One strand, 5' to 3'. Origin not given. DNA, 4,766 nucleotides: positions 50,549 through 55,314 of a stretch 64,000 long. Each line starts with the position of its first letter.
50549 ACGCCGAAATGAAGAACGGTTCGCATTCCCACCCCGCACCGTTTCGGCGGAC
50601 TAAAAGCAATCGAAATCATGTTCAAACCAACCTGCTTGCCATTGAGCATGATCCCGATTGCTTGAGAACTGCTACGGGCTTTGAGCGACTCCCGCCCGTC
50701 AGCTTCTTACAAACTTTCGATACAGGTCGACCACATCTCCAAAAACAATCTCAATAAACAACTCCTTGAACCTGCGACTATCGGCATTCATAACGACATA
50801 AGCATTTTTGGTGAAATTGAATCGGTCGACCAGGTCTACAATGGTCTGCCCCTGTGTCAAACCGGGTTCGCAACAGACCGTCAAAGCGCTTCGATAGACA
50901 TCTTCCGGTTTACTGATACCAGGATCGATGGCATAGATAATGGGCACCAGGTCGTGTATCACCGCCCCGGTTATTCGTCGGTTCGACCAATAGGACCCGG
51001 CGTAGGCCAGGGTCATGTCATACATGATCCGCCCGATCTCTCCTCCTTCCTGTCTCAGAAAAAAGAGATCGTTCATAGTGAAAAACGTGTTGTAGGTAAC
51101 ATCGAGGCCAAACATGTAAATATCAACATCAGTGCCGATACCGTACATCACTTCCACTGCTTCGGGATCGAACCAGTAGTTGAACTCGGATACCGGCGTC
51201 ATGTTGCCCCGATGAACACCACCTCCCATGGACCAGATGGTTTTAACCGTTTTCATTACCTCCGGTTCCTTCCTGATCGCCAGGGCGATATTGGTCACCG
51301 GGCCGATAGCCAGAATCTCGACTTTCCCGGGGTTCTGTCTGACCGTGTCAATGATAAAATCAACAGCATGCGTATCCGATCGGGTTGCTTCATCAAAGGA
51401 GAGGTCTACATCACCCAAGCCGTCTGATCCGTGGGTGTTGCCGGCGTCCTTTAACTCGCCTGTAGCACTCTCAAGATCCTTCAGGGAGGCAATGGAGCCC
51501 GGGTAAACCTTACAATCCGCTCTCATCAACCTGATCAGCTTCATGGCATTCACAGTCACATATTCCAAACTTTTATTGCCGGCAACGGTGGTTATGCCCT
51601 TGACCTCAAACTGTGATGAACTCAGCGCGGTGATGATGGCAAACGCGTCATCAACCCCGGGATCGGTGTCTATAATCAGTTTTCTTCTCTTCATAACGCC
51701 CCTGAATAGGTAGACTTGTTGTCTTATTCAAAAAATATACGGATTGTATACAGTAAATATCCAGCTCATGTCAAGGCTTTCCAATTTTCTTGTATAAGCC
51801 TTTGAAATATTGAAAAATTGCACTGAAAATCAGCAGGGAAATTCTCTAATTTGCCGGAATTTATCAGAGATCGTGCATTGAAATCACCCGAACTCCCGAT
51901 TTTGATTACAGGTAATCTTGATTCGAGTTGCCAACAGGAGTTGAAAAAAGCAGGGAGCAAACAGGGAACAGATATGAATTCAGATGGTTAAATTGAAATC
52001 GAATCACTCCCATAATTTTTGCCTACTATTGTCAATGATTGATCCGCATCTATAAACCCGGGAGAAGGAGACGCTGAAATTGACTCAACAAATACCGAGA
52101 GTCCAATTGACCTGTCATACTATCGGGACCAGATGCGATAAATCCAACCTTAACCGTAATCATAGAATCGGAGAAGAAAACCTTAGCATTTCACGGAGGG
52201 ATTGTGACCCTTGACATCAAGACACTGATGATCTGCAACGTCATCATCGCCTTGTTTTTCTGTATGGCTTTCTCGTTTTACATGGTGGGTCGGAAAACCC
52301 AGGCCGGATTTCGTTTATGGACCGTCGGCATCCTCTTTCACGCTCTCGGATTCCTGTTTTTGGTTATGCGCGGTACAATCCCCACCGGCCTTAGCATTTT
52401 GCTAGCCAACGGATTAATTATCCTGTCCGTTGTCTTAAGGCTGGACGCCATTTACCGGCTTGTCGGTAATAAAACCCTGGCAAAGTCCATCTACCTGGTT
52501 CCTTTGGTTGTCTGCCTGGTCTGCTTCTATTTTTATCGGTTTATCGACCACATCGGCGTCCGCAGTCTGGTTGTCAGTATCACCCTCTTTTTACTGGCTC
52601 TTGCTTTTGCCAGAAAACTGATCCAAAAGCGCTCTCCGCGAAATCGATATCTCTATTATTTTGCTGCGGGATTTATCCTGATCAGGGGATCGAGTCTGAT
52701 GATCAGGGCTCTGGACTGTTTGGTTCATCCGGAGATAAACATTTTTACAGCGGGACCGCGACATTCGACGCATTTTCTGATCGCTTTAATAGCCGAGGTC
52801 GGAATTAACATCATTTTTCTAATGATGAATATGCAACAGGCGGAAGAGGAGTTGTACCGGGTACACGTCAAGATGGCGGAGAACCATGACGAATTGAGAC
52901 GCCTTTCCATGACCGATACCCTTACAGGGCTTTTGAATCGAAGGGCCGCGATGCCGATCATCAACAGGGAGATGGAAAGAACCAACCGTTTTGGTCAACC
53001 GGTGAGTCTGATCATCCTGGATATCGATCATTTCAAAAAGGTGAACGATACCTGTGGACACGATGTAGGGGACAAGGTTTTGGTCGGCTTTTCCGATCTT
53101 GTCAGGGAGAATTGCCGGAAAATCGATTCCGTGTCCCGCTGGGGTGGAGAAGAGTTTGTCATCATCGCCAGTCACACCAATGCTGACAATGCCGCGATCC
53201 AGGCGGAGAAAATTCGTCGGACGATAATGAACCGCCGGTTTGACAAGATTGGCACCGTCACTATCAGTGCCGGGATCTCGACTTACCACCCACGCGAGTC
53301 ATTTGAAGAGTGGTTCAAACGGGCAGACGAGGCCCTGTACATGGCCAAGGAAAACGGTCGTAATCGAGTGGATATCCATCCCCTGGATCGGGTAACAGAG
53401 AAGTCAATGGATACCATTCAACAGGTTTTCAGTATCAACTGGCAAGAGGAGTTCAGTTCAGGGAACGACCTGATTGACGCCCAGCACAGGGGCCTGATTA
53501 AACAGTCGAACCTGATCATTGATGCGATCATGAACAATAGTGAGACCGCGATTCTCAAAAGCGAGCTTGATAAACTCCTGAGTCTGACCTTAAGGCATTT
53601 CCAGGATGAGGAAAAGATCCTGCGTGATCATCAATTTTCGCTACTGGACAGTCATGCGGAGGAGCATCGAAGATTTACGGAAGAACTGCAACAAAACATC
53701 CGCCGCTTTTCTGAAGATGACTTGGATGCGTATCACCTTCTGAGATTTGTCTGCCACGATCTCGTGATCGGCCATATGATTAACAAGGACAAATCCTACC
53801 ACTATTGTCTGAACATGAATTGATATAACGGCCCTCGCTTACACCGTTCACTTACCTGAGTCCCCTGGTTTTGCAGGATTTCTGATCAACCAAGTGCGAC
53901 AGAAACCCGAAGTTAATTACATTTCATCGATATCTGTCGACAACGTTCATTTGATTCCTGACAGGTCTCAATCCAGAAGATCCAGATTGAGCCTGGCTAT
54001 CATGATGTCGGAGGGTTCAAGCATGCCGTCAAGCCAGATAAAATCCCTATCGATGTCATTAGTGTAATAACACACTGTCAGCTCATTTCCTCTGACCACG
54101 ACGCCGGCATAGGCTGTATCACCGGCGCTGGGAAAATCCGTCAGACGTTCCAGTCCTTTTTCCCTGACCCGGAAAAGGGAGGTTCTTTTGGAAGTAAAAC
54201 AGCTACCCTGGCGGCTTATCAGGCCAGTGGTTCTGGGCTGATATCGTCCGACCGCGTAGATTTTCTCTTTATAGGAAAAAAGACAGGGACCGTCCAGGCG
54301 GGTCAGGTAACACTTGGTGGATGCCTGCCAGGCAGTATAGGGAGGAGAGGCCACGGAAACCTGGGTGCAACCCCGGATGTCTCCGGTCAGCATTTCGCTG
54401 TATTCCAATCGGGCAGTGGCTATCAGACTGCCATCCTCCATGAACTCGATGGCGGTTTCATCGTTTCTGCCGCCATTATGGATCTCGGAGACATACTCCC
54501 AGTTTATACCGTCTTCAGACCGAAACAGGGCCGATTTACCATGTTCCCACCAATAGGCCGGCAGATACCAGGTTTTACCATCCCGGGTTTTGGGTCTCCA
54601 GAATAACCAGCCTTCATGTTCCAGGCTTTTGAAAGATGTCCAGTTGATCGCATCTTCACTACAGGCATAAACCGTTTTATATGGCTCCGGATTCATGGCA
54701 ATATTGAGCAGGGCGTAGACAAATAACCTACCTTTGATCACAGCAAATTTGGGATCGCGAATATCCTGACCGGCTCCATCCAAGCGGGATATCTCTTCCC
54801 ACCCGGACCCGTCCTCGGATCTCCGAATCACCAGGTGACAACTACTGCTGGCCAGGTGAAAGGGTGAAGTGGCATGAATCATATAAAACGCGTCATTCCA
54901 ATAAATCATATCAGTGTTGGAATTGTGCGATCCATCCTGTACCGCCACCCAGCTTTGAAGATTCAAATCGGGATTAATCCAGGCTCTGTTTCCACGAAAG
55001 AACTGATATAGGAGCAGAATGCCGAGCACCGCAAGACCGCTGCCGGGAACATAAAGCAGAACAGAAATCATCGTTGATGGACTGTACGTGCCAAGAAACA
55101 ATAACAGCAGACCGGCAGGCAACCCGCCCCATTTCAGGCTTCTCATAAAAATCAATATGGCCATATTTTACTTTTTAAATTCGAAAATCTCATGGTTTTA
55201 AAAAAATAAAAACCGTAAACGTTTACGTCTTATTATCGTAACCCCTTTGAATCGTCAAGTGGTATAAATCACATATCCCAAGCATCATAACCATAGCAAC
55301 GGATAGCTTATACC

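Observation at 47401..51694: ECF transporter (S-T-A-A') co-oriented with a nucleoside hydrolase, near ribokinase and GntR: candidate nucleoside/queuosine-type salvage module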

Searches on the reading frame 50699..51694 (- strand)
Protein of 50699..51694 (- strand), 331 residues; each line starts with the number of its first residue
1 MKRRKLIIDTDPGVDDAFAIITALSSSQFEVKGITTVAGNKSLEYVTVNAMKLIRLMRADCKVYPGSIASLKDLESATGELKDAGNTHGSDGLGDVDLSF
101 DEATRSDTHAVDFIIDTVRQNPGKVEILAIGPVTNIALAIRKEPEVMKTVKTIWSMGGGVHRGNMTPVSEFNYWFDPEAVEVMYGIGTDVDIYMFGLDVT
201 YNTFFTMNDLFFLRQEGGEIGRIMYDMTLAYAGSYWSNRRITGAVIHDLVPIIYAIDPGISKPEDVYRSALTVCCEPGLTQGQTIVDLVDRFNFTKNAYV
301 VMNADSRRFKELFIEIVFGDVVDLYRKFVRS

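Call 3: search_protein_families(library=pfam, proteins=[window:50699-51694:-])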
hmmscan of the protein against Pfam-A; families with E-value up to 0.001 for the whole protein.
window:50699-51694:- (331 aa): 1 family
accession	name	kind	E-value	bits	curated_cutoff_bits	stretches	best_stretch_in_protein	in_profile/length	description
PF01156.24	IU_nuc_hydro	-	7.1e-80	269.3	34.2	1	6-311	1-297/297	Inosine-uridine preferring nucleoside hydrolase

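Call 4: search_protein_families(library=ncbifam, proteins=[window:50699-51694:-])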
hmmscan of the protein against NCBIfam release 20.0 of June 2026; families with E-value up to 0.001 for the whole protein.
window:50699-51694:- (331 aa): 4 families
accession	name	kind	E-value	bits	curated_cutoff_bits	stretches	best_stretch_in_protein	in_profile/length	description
NF008036.0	PRK10768.1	equivalog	4.7e-65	219.7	382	1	3-317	2-300/304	ribonucleoside hydrolase RihC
NF052221.1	UridNuclsHydUriH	equivalog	1.8e-57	194.9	450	1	5-317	1-306/310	uridine-preferring nucleoside hydrolase UriH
NF007761.0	PRK10443.1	equivalog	2.5e-53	181.2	433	1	4-316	3-306/311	pyrimidine-specific ribonucleoside hydrolase RihA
NF007417.0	PRK09955.1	equivalog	2.4e-49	167.9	459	1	1-318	1-307/313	ribosylpyrimidine nucleosidase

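Call 30: search_solved_structures(query=window:50699-51694:-, max_evalue=1e-10)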
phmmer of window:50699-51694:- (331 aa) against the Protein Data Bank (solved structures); distinct sequences matched with E-value up to 1e-10: 24.
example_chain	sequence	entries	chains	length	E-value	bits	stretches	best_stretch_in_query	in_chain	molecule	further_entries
4kpo_A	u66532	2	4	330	5.4e-45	157.5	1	4-288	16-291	Nucleoside N-ribohydrolase 3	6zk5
1q8f_A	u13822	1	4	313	8.8e-44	153.6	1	1-319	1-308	Pyrimidine nucleoside hydrolase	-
3mkm_A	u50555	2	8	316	9.1e-44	153.5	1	1-319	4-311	Putative uncharacterized protein YeiK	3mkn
3b9x_A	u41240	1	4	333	1.1e-43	153.2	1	1-319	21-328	Pyrimidine-specific ribonucleoside hydrolase rihB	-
6zk1_A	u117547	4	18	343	1.7e-43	152.6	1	2-259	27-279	Pyrimidine-specific ribonucleoside hydrolase rihA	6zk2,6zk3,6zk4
4kpn_A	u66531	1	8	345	1.6e-42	149.4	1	4-261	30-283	Nucleoside N-ribohydrolase 1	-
1mas_A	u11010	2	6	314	2.3e-42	148.9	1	4-292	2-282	INOSINE-URIDINE NUCLEOSIDE N-RIBOHYDROLASE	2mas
8ctm_A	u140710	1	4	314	6.2e-42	147.5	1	4-291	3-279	Inosine-uridine preferring nucleoside hydrolase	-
1ezr_A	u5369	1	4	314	1.4e-41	146.4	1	4-298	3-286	NUCLEOSIDE HYDROLASE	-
6ba0_A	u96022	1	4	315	1.3e-40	143.2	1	6-314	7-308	Cytidine/uridine-specific hydrolase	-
3t8i_A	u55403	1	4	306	2.1e-39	139.1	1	4-314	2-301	Purine nucleosidase, (IunH-2)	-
6ba1_A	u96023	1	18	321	2.6e-39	138.9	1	4-317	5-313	Inosine-uridine preferring nucleoside hydrolase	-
3g5i_A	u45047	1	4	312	1.7e-38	136.2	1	6-314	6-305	Pyrimidine-specific ribonucleoside hydrolase rihA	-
1yoe_A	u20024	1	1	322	1.9e-38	136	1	6-314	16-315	Hypothetical protein ybeK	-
4wr2_A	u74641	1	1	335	4.3e-38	134.9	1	5-316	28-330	Pyrimidine-specific ribonucleoside hydrolase RihA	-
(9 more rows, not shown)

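Call 88: search_solved_structures(query=window:50699-51694:-, max_evalue=1e-40, show_alignments=2)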
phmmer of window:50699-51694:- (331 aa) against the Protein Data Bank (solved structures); distinct sequences matched with E-value up to 1e-40: 9.
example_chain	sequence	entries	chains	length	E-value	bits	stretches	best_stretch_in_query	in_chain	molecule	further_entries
4kpo_A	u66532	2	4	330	5.4e-45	157.5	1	4-288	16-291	Nucleoside N-ribohydrolase 3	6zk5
1q8f_A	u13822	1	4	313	8.8e-44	153.6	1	1-319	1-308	Pyrimidine nucleoside hydrolase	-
3mkm_A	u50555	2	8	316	9.1e-44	153.5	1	1-319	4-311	Putative uncharacterized protein YeiK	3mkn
3b9x_A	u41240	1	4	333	1.1e-43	153.2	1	1-319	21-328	Pyrimidine-specific ribonucleoside hydrolase rihB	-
6zk1_A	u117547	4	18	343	1.7e-43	152.6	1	2-259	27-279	Pyrimidine-specific ribonucleoside hydrolase rihA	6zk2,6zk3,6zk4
4kpn_A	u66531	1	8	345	1.6e-42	149.4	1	4-261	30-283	Nucleoside N-ribohydrolase 1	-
1mas_A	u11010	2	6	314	2.3e-42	148.9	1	4-292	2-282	INOSINE-URIDINE NUCLEOSIDE N-RIBOHYDROLASE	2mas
8ctm_A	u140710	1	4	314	6.2e-42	147.5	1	4-291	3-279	Inosine-uridine preferring nucleoside hydrolase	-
1ezr_A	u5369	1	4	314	1.4e-41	146.4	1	4-298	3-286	NUCLEOSIDE HYDROLASE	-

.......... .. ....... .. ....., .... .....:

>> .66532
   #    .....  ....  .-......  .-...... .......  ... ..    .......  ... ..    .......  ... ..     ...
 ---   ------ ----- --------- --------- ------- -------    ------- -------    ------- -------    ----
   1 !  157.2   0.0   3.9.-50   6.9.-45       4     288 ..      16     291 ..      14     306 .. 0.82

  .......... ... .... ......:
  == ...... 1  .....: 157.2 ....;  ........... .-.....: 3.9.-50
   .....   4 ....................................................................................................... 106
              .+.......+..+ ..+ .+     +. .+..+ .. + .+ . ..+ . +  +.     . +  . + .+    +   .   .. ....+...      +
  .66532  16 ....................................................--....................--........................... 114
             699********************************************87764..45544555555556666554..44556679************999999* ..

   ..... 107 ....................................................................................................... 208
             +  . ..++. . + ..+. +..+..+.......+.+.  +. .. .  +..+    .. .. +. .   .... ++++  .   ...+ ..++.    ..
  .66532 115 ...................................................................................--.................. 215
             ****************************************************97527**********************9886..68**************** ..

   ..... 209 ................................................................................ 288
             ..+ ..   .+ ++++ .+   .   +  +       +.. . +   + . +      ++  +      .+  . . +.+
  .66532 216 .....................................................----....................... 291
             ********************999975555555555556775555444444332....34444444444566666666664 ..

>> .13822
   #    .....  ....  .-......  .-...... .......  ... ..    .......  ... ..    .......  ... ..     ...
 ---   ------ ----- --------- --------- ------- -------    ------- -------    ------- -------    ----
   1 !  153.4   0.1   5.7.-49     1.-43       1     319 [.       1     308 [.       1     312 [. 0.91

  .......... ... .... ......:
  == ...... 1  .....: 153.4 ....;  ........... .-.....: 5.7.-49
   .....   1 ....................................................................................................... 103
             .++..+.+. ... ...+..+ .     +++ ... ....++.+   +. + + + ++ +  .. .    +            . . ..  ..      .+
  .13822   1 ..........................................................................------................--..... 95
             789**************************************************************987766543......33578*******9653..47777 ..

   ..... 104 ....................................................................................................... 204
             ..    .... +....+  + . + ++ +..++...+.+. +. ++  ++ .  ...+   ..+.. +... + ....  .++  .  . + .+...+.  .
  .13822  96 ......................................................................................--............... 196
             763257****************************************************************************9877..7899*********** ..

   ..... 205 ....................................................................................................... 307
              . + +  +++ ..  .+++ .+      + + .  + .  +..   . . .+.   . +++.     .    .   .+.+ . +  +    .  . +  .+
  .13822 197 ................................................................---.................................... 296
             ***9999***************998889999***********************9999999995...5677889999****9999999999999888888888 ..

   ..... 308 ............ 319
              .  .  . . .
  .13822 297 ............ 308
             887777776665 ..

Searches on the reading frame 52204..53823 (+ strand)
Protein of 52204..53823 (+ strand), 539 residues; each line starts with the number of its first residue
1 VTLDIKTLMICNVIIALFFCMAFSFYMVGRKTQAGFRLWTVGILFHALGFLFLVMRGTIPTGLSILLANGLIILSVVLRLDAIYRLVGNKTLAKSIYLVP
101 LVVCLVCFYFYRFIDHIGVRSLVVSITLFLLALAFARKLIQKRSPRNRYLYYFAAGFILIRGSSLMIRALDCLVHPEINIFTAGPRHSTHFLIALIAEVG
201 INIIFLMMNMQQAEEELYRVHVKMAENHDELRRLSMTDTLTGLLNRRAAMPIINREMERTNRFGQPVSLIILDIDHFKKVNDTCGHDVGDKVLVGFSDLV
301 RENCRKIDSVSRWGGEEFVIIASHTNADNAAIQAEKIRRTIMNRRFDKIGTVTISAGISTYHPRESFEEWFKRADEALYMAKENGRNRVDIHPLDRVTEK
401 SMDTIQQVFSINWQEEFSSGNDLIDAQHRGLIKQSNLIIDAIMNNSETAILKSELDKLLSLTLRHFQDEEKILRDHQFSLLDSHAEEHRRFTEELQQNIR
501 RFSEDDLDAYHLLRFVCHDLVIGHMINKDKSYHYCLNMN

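Call 77: search_protein_families(library=pfam, proteins=[window:52204-53823:+])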
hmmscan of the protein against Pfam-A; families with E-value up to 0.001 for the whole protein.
window:52204-53823:+ (539 aa): 3 families
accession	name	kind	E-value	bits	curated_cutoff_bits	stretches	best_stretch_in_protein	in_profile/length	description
PF00990.26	GGDEF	-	5e-43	147.1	23.8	1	236-388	2-161/161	Diguanylate cyclase, GGDEF domain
PF22335.1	Cas10-Cmr2_palm2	-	3.9e-06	27.5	27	1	314-389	58-132/133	Cas10/Cmr2, second palm domain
PF01814.28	Hemerythrin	-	4.6e-06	27.6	25.3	1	420-499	2-89/127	Hemerythrin HHE cation binding domain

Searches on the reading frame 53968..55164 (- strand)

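Call 77: search_protein_families(library=pfam, proteins=[window:53968-55164:-])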
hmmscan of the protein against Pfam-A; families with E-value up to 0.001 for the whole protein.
window:53968-55164:- (398 aa): 1 family
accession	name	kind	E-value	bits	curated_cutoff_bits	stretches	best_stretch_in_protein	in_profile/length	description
PF24067.1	Beta-prop_BT_1020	-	4.1e-06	27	27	1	77-125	46-94/236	BT_1020-like, N-terminal beta propeller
